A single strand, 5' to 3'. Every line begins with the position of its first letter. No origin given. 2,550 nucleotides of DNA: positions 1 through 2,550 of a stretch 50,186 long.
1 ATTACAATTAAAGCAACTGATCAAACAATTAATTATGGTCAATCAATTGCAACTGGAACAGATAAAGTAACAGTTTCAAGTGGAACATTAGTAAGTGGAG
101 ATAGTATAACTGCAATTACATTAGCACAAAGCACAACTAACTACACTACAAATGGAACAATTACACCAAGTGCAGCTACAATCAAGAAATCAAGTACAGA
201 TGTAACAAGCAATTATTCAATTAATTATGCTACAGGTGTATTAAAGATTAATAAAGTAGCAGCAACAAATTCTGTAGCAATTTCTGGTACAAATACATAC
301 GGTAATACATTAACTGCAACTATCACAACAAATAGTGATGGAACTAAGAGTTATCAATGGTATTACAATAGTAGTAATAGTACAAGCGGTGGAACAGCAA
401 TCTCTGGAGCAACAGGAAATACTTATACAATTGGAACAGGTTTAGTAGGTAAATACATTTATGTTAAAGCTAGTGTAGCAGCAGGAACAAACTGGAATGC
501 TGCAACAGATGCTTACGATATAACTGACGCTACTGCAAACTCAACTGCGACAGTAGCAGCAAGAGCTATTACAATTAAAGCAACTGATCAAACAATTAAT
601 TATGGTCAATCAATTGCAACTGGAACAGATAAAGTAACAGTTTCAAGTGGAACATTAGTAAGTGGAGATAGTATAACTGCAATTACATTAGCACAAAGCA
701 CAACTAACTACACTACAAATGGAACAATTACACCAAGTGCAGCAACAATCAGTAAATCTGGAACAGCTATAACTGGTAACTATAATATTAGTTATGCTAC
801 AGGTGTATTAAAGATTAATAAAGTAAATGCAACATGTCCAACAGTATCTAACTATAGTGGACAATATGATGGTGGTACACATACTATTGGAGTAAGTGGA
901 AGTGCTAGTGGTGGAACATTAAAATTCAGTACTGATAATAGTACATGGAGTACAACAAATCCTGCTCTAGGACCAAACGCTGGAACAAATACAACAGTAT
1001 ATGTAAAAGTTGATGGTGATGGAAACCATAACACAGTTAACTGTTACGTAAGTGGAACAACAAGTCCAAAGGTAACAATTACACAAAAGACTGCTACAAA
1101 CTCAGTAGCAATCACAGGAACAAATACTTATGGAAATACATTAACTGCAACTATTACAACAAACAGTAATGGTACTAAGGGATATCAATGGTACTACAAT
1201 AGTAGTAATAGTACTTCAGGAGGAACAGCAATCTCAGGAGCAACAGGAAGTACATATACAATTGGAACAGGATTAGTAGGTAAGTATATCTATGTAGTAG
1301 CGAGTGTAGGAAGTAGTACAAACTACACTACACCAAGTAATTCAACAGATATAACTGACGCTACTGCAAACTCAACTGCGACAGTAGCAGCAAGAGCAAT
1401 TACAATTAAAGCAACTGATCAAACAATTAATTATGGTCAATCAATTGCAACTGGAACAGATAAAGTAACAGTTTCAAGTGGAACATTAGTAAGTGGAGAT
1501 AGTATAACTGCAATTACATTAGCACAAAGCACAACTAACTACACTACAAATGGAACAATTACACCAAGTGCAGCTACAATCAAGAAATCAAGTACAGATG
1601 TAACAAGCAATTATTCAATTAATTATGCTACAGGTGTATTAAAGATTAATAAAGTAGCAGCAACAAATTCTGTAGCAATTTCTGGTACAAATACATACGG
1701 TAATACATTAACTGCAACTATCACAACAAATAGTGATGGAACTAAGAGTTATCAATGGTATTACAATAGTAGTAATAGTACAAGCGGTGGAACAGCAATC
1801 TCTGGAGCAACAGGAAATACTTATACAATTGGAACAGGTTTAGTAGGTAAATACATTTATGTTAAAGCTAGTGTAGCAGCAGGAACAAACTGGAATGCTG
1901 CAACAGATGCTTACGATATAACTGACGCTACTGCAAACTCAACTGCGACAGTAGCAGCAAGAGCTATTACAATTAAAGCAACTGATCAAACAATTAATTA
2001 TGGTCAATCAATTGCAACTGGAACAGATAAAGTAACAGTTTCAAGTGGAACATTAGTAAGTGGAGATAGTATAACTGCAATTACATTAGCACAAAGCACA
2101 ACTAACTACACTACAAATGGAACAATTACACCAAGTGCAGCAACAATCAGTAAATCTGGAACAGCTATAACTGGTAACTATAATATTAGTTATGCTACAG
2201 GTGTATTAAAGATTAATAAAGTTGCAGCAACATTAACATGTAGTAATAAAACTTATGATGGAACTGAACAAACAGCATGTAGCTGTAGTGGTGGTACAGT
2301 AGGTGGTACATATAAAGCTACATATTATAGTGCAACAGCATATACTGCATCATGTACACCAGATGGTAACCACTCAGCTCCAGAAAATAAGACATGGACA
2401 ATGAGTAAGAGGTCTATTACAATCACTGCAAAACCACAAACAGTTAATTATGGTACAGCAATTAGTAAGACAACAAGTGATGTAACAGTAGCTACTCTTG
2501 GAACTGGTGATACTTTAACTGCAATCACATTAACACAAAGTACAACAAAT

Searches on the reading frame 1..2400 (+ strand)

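Call 69: search_protein_families(library=pfam, proteins=[window:1-2400:+], max_evalue=0.001)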
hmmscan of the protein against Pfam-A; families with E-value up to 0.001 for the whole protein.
window:1-2400:+ (800 aa): 3 families
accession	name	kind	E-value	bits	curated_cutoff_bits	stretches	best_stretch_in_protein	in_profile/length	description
PF16709.11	SCAB-Ig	-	4.8e-09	36.6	27.6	0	94-165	3-75/98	Ig domain of plant-specific actin-binding protein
PF18676.6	MBG_2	-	4.7e-06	27.5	25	0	190-270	1-71/72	MBG domain (YGX type)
PF22042.2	EF-G_D2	-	4.2e-05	24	27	0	212-231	21-39/84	Elongation factor G domain 2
